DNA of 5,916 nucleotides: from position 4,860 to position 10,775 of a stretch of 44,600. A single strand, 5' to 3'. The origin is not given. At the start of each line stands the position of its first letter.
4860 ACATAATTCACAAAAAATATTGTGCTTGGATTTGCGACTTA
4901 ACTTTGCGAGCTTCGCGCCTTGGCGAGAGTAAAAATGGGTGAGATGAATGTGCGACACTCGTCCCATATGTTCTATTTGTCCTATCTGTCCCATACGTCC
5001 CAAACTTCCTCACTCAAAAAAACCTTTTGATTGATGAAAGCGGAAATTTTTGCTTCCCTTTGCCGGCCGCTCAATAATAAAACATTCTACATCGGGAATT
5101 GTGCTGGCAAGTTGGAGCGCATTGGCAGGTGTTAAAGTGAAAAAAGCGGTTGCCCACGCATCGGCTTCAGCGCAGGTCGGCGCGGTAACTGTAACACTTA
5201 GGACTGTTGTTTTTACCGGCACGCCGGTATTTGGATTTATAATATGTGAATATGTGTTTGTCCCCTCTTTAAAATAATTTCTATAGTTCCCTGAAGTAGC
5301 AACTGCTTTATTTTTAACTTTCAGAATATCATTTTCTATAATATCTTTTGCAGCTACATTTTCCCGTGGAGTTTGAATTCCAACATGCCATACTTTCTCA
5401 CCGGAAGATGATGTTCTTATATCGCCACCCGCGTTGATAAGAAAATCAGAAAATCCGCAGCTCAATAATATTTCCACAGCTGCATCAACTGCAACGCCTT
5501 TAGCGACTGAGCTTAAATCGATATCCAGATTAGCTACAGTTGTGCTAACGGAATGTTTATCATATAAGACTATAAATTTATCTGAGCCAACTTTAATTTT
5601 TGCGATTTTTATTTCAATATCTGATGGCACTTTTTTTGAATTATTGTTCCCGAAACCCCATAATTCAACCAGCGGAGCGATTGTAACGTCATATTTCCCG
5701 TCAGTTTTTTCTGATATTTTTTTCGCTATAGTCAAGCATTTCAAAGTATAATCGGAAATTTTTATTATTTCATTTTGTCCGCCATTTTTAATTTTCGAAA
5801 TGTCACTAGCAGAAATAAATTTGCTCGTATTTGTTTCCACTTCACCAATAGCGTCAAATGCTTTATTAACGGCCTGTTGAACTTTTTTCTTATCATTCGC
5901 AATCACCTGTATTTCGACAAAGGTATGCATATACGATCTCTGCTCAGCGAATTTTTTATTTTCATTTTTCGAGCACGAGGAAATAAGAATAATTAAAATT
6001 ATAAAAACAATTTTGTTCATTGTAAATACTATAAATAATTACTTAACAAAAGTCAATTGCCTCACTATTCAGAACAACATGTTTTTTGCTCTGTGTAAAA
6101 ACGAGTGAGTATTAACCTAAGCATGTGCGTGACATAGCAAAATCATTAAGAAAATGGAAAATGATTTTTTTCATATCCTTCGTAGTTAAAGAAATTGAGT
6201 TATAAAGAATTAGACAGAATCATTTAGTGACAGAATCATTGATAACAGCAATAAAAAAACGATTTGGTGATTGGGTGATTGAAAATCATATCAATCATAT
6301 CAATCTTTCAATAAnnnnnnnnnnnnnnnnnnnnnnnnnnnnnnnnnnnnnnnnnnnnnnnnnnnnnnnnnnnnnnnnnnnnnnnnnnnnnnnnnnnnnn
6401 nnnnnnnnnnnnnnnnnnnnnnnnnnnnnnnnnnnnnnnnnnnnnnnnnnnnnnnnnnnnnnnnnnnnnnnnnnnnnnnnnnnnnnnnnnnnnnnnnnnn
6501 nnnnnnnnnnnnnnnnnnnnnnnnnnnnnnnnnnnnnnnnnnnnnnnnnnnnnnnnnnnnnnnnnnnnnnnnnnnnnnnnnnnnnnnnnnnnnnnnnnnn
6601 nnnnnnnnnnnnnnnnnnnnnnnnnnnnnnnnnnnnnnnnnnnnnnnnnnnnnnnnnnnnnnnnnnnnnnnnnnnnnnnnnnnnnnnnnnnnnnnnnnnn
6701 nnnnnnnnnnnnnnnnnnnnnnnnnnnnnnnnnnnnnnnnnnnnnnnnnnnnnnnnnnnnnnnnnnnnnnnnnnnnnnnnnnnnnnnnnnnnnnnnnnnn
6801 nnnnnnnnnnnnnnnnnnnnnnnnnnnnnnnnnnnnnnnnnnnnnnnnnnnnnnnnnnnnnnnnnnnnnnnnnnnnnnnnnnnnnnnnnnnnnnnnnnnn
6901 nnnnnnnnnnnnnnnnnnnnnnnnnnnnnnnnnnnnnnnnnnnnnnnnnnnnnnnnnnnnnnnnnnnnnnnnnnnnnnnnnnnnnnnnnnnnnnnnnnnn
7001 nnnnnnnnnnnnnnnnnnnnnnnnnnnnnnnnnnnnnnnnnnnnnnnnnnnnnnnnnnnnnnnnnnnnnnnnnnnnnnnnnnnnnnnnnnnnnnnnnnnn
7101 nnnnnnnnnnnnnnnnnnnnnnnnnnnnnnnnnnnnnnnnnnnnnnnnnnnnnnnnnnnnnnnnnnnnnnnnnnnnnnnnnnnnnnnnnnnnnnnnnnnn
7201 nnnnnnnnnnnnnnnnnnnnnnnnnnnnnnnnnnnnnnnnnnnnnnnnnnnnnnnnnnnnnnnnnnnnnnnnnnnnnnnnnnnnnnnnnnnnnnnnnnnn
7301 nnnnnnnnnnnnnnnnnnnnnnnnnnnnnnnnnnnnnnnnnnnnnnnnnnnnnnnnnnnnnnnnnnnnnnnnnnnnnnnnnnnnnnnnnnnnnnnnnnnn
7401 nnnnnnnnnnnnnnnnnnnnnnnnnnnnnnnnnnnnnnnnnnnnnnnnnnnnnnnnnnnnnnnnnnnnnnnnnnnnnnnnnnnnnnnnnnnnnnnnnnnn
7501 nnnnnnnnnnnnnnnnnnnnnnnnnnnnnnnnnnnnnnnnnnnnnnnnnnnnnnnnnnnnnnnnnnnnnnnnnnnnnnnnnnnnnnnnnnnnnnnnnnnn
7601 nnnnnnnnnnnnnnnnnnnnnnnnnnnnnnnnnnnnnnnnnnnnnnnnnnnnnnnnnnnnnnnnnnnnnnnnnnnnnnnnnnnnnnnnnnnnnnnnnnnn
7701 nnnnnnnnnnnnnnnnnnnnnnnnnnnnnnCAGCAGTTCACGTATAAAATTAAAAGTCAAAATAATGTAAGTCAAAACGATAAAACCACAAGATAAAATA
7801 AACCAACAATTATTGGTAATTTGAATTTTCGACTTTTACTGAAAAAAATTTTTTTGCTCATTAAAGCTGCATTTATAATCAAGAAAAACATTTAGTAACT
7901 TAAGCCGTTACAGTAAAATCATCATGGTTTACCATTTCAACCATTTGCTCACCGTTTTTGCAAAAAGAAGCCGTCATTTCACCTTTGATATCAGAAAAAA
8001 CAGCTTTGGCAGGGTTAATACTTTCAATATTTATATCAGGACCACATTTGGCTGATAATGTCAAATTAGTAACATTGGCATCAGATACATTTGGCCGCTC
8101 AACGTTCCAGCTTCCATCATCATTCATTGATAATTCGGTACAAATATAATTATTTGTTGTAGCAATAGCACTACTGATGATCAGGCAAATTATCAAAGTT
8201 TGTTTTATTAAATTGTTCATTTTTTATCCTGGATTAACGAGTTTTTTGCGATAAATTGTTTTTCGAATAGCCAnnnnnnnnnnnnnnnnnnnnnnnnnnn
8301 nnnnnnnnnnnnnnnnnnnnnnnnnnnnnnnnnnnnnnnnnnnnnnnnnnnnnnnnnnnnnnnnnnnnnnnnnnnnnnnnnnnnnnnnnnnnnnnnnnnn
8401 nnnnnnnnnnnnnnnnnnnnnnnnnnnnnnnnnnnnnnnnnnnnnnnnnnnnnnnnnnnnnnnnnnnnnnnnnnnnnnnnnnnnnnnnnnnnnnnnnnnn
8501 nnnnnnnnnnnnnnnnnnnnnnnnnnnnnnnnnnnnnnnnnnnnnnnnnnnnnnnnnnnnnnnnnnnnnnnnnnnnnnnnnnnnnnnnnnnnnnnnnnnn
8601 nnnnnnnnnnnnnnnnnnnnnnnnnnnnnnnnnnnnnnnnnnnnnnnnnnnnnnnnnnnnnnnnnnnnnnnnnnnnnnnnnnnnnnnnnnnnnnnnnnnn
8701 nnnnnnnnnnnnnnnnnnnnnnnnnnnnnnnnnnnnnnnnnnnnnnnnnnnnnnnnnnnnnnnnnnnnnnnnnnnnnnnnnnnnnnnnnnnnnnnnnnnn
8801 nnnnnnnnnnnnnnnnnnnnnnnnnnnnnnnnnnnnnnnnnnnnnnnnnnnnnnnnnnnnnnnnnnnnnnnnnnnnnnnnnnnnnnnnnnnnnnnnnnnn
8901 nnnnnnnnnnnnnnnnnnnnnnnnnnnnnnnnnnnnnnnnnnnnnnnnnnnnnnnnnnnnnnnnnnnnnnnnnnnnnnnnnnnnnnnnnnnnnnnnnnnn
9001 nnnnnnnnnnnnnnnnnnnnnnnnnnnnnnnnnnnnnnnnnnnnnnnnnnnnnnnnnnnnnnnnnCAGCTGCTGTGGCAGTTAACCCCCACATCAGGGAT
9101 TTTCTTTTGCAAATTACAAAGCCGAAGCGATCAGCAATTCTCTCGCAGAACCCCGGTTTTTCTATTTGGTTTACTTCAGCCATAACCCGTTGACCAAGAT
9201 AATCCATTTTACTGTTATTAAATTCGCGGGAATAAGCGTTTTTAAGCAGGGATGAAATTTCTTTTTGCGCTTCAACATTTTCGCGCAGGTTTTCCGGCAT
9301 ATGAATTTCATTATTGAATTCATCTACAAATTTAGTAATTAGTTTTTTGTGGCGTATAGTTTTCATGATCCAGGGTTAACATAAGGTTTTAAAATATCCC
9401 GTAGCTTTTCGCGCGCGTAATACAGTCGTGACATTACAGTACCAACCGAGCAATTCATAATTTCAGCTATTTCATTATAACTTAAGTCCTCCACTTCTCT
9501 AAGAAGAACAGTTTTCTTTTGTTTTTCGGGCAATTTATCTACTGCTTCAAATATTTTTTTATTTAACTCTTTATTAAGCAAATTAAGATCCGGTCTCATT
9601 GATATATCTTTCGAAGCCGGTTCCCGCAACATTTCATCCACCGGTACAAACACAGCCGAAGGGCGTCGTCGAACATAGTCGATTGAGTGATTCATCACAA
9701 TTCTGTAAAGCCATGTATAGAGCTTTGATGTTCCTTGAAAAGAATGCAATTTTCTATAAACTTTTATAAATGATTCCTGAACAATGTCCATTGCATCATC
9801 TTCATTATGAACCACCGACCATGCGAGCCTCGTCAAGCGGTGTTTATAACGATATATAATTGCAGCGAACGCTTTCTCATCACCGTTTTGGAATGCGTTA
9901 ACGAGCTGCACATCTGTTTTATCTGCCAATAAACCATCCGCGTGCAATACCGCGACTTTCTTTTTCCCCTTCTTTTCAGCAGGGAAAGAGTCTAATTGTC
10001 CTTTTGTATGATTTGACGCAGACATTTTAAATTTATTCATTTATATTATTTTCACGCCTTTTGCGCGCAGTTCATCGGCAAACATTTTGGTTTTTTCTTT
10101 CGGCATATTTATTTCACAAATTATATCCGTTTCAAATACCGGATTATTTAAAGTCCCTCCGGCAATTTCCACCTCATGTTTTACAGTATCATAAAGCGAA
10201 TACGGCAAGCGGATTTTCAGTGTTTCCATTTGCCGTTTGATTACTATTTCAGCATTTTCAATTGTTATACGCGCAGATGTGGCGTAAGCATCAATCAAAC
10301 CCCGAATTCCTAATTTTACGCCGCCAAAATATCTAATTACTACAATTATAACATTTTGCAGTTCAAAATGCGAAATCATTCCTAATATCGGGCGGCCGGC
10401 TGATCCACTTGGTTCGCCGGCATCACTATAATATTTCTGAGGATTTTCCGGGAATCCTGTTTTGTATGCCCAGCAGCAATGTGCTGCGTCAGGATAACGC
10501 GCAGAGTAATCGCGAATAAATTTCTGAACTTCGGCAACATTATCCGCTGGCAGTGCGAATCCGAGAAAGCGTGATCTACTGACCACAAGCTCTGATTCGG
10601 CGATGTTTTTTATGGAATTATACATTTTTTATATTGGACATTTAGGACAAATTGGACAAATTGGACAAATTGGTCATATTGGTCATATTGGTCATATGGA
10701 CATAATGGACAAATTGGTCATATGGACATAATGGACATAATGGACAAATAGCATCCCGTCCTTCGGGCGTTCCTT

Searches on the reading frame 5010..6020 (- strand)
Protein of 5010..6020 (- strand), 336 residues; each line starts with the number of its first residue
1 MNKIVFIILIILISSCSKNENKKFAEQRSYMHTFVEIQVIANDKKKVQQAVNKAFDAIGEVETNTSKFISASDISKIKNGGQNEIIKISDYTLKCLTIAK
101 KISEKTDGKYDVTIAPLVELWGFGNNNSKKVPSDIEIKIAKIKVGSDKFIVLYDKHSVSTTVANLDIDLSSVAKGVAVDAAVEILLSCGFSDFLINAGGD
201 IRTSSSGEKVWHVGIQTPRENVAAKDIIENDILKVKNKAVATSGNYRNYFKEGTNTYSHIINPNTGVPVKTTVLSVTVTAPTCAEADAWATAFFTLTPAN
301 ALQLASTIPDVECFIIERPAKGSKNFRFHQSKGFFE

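Call 44: search_protein_families(library=ncbifam, proteins=[window:5010-6020:-], max_evalue=0.00001)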
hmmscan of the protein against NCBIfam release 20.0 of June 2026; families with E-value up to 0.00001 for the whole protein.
window:5010-6020:- (336 aa): 1 family
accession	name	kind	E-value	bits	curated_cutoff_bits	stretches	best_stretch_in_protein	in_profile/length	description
NF007774.0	PRK10461.1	equivalog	1.6e-52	178.6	498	1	3-334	7-345/351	FAD:protein FMN transferase ApbE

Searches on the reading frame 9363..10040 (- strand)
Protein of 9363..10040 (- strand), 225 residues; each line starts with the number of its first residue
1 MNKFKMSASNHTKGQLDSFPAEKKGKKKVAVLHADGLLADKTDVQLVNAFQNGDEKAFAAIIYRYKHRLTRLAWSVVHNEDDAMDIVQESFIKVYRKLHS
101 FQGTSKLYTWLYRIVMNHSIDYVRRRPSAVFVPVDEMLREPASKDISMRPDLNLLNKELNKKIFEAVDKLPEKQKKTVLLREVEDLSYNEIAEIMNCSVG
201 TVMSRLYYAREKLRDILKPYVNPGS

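Call 45: search_protein_families(library=pfam, proteins=[window:9363-10040:-], max_evalue=0.0001)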
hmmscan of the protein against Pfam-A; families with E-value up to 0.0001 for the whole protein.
window:9363-10040:- (225 aa): 4 families
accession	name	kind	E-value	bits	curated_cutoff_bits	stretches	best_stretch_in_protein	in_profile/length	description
PF08281.18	Sigma70_r4_2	-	5.3e-17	61.6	25.7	1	163-213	4-54/54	Sigma-70, region 4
PF04542.20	Sigma70_r2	-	1.8e-16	60.1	24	1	64-126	4-68/71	Sigma-70 region 2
PF07638.17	Sigma70_ECF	-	1.9e-13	51.2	21.1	1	45-215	6-181/185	ECF sigma factor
PF04545.22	Sigma70_r4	-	2.6e-11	43.3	24.1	1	166-214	1-49/50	Sigma-70, region 4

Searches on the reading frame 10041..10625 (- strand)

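Call 45: search_protein_families(library=pfam, proteins=[window:10041-10625:-], max_evalue=0.0001)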
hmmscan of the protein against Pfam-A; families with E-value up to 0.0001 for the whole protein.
window:10041-10625:- (194 aa): 2 families
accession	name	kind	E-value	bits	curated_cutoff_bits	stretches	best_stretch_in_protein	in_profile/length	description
PF01205.25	UPF0029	-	2.1e-32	111.7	27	1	17-120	2-105/107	Uncharacterized protein family UPF0029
PF09186.17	DUF1949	-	1.7e-05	25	23.7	0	138-187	1-50/56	Domain of unknown function (DUF1949)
